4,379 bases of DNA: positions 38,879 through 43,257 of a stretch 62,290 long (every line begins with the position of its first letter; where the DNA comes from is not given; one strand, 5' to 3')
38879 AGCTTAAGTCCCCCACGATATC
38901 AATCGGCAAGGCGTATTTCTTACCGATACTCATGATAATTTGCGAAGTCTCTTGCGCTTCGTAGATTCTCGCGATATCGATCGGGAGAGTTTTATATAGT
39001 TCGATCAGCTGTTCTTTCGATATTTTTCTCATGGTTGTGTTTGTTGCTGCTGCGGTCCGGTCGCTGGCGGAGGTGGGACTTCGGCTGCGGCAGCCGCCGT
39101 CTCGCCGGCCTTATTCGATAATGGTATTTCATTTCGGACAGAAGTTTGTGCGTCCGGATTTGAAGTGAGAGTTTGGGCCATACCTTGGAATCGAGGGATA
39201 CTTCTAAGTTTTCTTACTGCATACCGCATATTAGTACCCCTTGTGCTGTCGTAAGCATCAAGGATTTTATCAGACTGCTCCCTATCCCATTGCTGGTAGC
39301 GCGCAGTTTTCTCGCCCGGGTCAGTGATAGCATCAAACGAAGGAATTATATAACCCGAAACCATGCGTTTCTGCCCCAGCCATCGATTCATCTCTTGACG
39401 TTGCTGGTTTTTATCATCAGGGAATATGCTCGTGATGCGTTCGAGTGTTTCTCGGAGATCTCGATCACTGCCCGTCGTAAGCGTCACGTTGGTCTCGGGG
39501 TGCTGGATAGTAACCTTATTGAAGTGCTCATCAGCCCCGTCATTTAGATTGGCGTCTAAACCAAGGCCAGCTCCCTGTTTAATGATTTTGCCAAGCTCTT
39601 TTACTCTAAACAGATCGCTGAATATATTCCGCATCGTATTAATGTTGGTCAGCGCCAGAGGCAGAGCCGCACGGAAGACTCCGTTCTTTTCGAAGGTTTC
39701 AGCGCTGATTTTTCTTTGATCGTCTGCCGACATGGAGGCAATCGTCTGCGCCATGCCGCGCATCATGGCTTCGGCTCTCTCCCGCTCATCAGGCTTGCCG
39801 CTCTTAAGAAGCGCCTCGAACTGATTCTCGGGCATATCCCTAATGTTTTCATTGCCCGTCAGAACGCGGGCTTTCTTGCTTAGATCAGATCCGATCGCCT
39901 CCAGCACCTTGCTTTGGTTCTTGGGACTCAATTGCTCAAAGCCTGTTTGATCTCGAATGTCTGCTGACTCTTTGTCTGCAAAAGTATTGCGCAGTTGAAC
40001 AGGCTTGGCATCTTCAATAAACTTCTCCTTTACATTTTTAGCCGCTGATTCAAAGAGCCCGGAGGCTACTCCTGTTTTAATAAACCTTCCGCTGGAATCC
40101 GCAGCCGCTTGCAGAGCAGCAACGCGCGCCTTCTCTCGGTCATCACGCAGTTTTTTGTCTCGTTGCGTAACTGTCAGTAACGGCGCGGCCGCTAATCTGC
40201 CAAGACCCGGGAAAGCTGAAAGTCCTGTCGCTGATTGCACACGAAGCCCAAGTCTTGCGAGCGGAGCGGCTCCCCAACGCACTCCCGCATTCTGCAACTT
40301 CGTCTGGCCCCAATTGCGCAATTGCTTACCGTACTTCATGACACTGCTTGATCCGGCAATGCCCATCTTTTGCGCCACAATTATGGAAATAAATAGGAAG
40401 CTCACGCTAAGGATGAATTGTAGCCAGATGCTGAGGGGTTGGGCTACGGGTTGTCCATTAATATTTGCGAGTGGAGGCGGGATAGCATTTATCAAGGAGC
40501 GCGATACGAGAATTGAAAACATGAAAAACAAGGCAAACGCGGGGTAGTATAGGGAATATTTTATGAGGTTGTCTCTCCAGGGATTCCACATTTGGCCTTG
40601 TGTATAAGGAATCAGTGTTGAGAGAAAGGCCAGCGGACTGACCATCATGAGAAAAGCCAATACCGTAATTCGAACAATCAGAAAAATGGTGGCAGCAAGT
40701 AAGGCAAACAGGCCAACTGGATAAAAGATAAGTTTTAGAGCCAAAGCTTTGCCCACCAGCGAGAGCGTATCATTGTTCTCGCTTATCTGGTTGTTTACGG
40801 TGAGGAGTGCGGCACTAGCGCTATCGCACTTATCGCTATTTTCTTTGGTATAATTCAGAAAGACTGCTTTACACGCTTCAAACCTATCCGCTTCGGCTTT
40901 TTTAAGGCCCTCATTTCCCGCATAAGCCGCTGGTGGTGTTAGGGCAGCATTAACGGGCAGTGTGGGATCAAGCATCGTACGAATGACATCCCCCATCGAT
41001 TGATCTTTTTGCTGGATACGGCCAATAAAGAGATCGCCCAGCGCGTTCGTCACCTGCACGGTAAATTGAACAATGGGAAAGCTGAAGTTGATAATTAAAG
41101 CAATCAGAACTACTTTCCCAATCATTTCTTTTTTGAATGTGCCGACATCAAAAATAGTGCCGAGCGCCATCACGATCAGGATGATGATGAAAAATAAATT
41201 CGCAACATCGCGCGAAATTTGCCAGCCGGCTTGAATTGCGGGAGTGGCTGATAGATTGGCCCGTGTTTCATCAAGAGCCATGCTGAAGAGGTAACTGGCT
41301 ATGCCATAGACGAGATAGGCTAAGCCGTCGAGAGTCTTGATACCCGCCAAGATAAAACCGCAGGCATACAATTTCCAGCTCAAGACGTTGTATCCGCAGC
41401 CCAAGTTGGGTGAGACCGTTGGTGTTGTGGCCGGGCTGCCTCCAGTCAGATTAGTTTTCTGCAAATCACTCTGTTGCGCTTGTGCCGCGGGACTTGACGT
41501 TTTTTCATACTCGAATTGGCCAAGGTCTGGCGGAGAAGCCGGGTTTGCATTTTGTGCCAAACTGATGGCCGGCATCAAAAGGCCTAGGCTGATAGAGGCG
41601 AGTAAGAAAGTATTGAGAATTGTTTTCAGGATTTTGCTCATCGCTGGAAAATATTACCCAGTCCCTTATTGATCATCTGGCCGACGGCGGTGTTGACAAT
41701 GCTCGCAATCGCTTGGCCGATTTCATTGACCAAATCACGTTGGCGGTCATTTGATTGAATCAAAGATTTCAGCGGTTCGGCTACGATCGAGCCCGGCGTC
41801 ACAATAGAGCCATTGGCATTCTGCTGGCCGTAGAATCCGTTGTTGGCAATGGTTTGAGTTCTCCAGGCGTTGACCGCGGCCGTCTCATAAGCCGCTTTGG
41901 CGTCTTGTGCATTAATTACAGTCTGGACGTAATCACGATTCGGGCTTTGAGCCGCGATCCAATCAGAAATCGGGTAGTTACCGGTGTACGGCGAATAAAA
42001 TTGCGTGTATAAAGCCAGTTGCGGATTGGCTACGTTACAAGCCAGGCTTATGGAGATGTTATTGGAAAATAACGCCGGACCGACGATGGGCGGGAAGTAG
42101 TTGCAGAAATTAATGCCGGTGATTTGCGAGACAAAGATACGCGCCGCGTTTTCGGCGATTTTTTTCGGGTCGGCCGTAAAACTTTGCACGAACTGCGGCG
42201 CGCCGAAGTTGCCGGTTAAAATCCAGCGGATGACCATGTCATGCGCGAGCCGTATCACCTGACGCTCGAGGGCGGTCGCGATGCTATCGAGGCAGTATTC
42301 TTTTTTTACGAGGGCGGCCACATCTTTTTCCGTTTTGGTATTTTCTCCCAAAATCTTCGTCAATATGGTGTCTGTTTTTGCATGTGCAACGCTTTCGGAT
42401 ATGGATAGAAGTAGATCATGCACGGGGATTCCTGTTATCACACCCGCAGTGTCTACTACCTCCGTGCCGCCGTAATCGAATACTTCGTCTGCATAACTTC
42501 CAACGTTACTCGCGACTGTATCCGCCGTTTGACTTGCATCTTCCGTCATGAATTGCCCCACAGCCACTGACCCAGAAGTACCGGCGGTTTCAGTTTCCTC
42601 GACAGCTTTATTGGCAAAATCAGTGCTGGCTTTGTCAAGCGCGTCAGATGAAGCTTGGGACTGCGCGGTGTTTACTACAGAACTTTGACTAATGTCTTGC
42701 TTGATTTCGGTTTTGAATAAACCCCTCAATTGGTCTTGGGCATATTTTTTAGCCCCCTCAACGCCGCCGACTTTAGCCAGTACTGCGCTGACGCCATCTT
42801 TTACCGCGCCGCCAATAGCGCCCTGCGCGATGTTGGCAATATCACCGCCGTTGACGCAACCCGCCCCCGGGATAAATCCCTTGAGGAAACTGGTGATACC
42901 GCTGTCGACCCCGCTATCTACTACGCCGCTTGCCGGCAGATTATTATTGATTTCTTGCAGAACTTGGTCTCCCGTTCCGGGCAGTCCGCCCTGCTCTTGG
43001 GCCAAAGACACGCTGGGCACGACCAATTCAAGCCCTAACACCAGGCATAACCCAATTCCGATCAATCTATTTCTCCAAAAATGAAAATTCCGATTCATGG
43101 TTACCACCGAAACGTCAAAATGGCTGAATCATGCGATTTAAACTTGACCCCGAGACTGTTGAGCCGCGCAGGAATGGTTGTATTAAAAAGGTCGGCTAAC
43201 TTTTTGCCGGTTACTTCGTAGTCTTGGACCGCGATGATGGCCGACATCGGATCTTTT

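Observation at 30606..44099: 13.5-kb operon for a VirB4/PrgI-based envelope apparatus built mostly from unrecognisable proteins, with no relaxase or coupling protein seen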

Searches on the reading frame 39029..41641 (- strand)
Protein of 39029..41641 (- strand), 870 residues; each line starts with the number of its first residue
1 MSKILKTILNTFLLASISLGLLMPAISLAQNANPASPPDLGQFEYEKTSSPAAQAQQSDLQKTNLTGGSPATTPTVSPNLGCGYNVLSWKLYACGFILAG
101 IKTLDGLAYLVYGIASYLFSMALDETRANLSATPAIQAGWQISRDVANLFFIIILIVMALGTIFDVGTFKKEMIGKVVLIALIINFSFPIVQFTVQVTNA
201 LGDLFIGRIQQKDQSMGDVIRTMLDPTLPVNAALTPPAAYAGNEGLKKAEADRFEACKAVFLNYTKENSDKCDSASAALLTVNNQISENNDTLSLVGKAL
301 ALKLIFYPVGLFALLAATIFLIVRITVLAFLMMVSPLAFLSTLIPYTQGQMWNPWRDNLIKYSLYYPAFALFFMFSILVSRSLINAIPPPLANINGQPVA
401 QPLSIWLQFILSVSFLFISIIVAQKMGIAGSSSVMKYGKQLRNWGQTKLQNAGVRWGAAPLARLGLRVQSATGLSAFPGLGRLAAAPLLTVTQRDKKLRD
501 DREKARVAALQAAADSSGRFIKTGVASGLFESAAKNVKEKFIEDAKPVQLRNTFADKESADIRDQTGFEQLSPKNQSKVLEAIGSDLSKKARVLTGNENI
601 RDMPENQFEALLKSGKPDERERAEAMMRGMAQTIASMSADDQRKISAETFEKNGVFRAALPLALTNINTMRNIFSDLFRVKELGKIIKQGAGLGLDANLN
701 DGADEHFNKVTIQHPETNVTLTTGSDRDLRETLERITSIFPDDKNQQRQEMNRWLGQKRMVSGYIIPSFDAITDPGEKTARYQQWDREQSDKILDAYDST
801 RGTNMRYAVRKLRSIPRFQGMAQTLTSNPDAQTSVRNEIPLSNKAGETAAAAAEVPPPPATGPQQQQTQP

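Call 4: search_protein_families(library=pfam, max_evalue=0.1, proteins=[window:39029-41641:-])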
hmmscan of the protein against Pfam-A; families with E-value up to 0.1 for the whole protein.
window:39029-41641:- (870 aa): 0 families

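Call 7: search_protein_families(library=ncbifam, max_evalue=0.1, proteins=[window:39029-41641:-])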
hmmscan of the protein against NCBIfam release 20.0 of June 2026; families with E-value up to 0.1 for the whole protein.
window:39029-41641:- (870 aa): 0 families

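Call 32: search_solved_structures(query=A1, max_evalue=10, show_alignments=2)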
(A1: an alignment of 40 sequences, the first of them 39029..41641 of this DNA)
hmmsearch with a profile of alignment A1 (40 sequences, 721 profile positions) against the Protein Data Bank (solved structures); distinct sequences matched with E-value up to 10: 69 (the best 60 are shown).
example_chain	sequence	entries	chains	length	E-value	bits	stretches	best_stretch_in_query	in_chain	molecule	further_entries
9dzw_A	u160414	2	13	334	0.015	17.6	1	453-613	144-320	CalC6_3 with DHR extension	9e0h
8ohd_C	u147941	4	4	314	0.098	14.9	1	403-581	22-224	DDRGK domain-containing protein 1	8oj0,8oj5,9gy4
8p0a_A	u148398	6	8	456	0.22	13.8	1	480-642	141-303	Structural maintenance of chromosomes protein 1A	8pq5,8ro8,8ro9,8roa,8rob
8ro6_A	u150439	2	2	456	0.22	13.8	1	480-642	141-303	Structural maintenance of chromosomes protein 1A (SMC1A)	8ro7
8t1i_J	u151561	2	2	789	0.24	13.6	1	539-685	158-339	Mediator of RNA polymerase II transcription subunit 15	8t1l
4qcc_A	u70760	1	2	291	0.25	13.6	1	376-543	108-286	2-dehydro-3-deoxy-6-phosphogalactonate aldolase, peptidyl-prolyl cis-trans isomerase chime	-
6gaw_Bv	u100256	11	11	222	0.32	13.2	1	431-560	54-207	mL64 | 'Mitochondrial ribosomal protein L59 | Uncharacterized protein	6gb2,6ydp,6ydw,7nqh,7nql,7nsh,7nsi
6n2y_b2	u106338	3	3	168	0.38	13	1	453-542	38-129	ATP synthase subunit b | Bacillus PS3 ATP synthase subunit b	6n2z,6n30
6oqt_X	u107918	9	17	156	0.49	12.6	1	456-568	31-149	ATP synthase subunit b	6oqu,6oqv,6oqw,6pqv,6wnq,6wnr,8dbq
8dbw_X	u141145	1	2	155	0.52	12.5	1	456-568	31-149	ATP synthase subunit b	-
9jc1_A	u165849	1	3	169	0.56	12.4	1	453-542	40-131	ATP synthase subunit b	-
6n2d_b2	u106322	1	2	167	0.58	12.4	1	453-576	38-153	ATP synthase subunit b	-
9jc1_B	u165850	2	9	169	0.62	12.3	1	453-576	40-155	ATP synthase subunit b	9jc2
6n2y_b1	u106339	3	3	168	0.63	12.2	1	453-577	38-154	ATP synthase subunit b | Bacillus PS3 ATP synthase subunit b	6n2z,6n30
6emw_D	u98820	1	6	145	0.64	12.2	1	534-621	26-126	ATP-dependent Clp protease ATP-binding subunit ClpC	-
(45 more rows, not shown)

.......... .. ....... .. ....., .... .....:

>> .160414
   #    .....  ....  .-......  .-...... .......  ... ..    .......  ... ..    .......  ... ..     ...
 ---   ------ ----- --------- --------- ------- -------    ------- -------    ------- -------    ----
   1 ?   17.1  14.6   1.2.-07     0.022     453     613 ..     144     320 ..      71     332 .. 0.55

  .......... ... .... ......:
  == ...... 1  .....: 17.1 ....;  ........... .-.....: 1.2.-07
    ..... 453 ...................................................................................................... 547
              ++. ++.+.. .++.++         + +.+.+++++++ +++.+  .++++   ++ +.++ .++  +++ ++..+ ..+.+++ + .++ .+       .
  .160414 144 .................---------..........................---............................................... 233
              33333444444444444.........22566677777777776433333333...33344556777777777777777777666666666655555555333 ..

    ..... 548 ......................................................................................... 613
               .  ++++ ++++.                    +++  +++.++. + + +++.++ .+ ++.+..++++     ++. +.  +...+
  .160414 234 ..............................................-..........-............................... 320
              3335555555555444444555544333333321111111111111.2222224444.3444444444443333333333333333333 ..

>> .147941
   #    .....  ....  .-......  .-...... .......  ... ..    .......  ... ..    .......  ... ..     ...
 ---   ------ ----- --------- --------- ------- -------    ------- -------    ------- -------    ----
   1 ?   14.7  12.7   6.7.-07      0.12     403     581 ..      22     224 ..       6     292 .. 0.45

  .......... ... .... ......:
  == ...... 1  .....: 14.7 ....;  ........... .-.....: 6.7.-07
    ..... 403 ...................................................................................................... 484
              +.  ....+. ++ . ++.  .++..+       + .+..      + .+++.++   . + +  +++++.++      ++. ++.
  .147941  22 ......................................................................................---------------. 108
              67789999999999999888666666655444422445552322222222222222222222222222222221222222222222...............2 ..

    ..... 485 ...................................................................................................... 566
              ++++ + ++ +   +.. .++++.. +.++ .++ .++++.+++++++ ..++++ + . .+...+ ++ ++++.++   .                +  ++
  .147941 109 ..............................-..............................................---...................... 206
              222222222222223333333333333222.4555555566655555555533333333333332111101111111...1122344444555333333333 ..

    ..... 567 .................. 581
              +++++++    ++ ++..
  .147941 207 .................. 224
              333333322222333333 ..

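Call 34: search_protein_families(library=pfam, alignment_id=A1, max_evalue=0.01)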
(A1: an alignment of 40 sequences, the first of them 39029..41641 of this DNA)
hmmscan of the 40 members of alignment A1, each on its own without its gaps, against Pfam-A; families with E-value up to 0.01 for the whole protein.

A. member 1, window:39029-41641:- (870 aa): 0 families

B. families by the number of members that match (of 40 scanned): 3 families
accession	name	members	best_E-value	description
PF04610.19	TrbL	7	8.3e-06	TrbL/VirB6 plasmid conjugal transfer protein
PF00421.24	PSII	1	0.0013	Photosystem II protein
PF01620.22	Pollen_allerg_2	1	0.0072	Ribonuclease (pollen allergen)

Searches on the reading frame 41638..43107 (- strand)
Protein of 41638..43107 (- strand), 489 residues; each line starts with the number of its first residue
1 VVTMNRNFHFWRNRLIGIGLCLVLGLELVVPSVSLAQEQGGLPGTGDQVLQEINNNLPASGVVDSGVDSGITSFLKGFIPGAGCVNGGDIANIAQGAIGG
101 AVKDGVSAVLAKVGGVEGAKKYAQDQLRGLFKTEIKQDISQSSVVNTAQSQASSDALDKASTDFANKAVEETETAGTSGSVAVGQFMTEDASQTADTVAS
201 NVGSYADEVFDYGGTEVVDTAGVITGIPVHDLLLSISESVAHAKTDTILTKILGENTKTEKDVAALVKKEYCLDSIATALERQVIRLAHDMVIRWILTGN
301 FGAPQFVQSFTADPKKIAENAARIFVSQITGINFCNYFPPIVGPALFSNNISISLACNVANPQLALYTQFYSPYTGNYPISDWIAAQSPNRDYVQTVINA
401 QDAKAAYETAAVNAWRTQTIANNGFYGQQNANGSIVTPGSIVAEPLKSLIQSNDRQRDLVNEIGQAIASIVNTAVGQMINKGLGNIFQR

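Call 4: search_protein_families(library=pfam, max_evalue=0.1, proteins=[window:41638-43107:-])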
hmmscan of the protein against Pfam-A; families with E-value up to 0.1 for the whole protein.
window:41638-43107:- (489 aa): 0 families

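Call 7: search_protein_families(library=ncbifam, max_evalue=0.1, proteins=[window:41638-43107:-])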
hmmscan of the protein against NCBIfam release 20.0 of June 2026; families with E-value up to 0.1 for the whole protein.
window:41638-43107:- (489 aa): 0 families

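Call 33: search_solved_structures(query=A2, max_evalue=10, show_alignments=2)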
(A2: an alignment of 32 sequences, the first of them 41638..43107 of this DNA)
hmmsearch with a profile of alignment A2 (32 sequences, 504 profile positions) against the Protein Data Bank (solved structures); distinct sequences matched with E-value up to 10: 139 (the best 60 are shown).
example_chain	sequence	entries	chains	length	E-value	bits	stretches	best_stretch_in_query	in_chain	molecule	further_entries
8cwy_A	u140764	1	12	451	2.7e-05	26.5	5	247-292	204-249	T32-15-1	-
8cws_A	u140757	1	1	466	4.7e-05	25.7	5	247-292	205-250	F4132-2 Chain A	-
11hk_A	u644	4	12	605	0.012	17.8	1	305-496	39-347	E-FICS-v3 | Spike protein S2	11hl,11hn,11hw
9y5f_B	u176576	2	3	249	0.015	17.5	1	310-443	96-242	sc-t-SNARE-5.s.8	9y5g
9euf_B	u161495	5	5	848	0.02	17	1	354-480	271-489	GP-PDE domain-containing protein | ORF58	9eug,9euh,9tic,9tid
9eul_A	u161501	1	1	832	0.021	17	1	354-480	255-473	GP-PDE domain-containing protein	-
5cwb_A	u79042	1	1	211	0.03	16.5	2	248-290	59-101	Designed helical repeat protein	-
4rfx_A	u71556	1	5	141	0.035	16.3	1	314-413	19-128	Dynactin subunit 1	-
7rwm_A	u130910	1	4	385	0.069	15.3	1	306-434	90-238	SAVED domain-containing protein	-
4uo0_B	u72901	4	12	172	0.074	15.2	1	357-444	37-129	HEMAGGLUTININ | H3 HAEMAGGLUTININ HA2 CHAIN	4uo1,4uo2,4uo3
9yop_A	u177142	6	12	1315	0.079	15.1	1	310-473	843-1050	Myosin-7,General control transcription factor GCN4,Enhanced Green fluorescent protein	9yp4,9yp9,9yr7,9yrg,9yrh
6vv5_A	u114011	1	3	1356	0.093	14.9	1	357-466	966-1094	Spike glycoprotein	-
7w6m_A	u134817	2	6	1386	0.12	14.5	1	357-463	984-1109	Spike glycoprotein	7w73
8zy1_A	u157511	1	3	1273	0.12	14.5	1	361-496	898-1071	Spike glycoprotein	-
1mql_B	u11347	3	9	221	0.12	14.5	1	359-447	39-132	Hemagglutinin HA2 chain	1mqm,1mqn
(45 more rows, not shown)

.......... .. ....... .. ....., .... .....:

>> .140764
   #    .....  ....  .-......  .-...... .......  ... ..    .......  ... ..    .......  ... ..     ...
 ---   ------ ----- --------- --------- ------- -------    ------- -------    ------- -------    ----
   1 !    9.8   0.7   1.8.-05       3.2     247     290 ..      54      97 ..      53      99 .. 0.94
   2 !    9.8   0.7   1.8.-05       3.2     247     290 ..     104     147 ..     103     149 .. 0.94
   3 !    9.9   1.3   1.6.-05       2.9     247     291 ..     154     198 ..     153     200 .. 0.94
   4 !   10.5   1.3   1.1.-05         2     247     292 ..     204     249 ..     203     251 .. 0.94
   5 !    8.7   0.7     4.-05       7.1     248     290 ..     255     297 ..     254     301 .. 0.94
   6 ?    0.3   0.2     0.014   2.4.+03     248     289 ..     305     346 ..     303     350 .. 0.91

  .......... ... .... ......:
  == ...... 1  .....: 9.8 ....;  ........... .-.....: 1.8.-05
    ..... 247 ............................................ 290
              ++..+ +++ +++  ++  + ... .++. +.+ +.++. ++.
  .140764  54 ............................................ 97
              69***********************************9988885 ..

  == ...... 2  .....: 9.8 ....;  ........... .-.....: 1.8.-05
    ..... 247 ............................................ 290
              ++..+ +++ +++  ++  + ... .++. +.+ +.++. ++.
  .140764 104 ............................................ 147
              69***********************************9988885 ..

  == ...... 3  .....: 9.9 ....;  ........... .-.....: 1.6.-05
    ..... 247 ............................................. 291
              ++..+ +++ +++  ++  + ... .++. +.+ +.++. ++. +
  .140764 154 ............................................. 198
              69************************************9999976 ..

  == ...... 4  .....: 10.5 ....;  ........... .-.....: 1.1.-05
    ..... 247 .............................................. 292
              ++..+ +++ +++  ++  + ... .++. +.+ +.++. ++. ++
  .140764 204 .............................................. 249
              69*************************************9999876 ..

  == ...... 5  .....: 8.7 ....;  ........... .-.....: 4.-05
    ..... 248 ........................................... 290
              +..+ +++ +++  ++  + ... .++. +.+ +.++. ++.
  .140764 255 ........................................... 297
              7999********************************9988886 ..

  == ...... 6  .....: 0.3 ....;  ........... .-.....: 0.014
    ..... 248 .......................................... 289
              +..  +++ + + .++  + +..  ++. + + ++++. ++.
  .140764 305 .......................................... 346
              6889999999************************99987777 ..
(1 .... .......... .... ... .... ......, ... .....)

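Call 35: search_protein_families(library=pfam, alignment_id=A2, max_evalue=0.01)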
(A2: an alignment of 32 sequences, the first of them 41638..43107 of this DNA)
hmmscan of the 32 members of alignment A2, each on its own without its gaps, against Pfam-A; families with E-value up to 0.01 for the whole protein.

A. member 1, window:41638-43107:- (489 aa): 0 families

B. families by the number of members that match (of 32 scanned): 4 families
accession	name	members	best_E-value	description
PF07705.17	CARDB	2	6.5e-16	CARDB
PF16888.10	YwqH-like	1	0.00015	YwqH-like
PF20009.4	GEVED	1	0.0063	GEVED domain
PF07160.18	SKA1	1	0.0078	Spindle and kinetochore-associated protein 1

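Call 42: find_homologous_proteins(query=window:41638-43098:-, max_evalue=0.001)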
Query window:41638-43098:- (486 aa): 4 proteins with E <= 0.001 among 8000 candidates.
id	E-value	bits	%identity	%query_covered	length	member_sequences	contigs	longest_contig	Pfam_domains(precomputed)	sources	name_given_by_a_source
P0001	0.0e+0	1011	100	96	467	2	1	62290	-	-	-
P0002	1.4e-29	122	32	45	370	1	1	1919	-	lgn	-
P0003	2.9e-28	117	32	45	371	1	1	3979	-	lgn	-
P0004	1.8e-21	95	31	44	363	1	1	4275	-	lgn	-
